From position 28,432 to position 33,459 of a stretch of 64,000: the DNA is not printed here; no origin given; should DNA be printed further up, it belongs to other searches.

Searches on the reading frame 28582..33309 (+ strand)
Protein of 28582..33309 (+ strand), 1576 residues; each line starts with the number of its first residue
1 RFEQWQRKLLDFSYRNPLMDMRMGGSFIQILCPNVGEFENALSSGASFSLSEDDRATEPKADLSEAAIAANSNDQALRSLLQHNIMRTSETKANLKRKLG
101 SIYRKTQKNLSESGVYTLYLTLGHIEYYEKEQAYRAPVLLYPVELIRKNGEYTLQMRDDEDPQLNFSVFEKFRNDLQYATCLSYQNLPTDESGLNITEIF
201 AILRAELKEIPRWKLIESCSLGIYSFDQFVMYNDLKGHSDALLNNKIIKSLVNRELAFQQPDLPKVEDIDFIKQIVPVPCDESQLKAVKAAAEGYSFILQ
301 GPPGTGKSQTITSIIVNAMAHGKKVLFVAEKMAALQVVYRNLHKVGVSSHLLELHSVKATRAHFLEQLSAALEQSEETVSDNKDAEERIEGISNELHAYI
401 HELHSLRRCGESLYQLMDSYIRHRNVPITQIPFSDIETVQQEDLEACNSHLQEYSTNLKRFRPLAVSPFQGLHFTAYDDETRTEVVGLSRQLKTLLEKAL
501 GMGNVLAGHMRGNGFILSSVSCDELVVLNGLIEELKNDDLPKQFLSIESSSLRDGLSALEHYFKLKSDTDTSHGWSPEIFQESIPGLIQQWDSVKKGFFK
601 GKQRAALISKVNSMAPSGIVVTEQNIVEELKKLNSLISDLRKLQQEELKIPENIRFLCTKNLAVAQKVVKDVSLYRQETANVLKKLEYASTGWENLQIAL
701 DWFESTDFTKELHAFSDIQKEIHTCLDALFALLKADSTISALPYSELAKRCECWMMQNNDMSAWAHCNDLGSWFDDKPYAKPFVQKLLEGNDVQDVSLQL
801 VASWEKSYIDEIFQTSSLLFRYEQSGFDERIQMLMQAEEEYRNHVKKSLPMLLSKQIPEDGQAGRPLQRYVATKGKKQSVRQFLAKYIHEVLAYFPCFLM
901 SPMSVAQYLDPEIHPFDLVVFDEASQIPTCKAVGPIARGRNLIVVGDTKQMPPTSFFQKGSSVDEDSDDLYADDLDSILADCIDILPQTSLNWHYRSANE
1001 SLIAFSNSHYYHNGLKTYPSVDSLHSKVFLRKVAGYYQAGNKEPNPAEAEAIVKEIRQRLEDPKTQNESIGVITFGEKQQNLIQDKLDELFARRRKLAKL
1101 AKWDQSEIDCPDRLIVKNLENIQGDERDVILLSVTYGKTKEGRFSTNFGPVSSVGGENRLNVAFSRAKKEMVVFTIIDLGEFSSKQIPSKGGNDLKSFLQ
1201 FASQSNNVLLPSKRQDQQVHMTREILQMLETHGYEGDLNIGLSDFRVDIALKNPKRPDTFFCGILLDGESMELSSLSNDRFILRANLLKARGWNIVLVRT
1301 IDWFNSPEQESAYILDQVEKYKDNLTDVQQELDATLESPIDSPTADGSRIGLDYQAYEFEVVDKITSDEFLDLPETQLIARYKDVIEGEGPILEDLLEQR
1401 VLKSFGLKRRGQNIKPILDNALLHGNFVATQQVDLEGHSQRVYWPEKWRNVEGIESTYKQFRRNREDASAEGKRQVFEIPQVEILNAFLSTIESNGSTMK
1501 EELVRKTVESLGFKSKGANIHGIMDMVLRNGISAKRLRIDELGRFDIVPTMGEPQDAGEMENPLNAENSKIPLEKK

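Call 52: search_protein_families(library=ncbifam, proteins=[window:28582-33309:+], max_evalue=0.01)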
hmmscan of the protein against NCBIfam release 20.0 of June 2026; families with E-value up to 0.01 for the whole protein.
window:28582-33309:+ (1576 aa): 10 families
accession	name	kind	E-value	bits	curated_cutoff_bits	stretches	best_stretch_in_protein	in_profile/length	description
NF058533.1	antiphage_ProA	equivalog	0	1181.5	1500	1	1-1514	359-1902/1903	anti-phage protein ProA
NF042953.1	Hhe_antiphage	equivalog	5.7e-170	567.7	2000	2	868-1334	1234-1696/1797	DUF4011 domain-containing anti-phage protein Hhe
TIGR00376.1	TIGR00376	hypoth_equivalog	1.9e-30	105.9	348.9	3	248-408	130-286/639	IGHMBP2 family helicase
NF040671.1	PLuB_AAA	exception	6.6e-23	80.1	999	3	913-1024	960-1082/1256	PLuB system helicase-like protein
TIGR01448.2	helicase_RecD2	equivalog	3.1e-09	35.5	500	1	267-329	304-366/713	SF1B family DNA helicase RecD2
TIGR01447.1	recD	equivalog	1.2e-05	24.1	310.15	0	270-319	138-188/597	exodeoxyribonuclease V subunit alpha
TIGR03744.1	traC_PFL_4706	equivalog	0.00023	19.2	520.6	1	298-377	478-557/892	conjugative transfer ATPase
NF038214.1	IS21_help_AAA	equivalog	0.0014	18.3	200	1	267-329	63-125/232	IS21-like element helper ATPase IstB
NF005931.1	PRK07952.1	equivalog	0.0043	16.7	357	0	296-356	101-163/246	replicative helicase loader DnaC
NF006038.0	PRK08181.1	subfamily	0.0069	15.7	317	0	282-344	91-159/271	transposase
